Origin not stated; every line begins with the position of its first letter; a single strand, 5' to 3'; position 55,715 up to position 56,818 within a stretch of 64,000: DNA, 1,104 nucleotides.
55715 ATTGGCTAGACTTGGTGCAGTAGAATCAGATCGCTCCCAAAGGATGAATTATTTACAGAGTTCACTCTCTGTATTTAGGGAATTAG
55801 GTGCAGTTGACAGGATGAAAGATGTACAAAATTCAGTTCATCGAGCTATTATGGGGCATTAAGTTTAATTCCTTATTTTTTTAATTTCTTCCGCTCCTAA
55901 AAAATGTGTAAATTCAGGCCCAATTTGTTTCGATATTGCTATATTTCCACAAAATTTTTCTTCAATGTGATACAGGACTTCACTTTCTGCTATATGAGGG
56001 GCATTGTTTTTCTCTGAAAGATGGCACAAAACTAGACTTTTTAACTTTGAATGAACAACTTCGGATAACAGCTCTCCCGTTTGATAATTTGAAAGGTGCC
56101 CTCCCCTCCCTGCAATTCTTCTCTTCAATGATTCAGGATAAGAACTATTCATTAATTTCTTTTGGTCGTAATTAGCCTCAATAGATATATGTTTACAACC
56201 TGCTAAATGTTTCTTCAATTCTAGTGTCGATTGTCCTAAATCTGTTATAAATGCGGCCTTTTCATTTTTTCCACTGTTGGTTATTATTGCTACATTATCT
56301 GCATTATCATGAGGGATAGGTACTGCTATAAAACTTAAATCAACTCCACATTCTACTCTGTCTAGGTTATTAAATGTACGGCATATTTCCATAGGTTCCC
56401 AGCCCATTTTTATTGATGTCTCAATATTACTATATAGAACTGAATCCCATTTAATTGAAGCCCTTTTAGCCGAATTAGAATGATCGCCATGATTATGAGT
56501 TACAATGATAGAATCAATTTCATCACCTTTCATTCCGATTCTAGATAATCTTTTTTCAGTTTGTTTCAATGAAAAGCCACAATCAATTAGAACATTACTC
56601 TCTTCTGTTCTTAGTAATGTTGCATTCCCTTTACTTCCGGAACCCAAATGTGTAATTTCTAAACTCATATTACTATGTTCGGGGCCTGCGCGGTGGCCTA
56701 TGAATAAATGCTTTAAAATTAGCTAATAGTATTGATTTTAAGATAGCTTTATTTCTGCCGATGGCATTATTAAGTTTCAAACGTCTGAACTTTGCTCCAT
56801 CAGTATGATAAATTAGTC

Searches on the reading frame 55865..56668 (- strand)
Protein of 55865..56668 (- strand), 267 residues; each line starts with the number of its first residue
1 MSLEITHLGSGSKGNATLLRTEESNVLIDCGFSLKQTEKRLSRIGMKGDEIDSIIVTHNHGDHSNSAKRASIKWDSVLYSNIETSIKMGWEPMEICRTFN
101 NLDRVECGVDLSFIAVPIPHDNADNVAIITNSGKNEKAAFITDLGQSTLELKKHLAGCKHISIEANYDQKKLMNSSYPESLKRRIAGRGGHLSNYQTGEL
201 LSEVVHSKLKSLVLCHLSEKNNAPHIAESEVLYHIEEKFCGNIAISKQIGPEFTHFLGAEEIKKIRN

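Call 11: search_protein_families(library=pfam, proteins=[window:55865-56668:-], max_evalue=0.001)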
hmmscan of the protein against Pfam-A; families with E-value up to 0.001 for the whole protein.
window:55865-56668:- (267 aa): 2 families
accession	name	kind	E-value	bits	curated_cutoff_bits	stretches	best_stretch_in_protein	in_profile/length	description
PF12706.13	Lactamase_B_2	-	3.4e-13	50.1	27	1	25-205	2-191/200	Beta-lactamase superfamily domain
PF00753.33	Lactamase_B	-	1.1e-12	48.7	22.7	1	13-100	5-93/196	Metallo-beta-lactamase superfamily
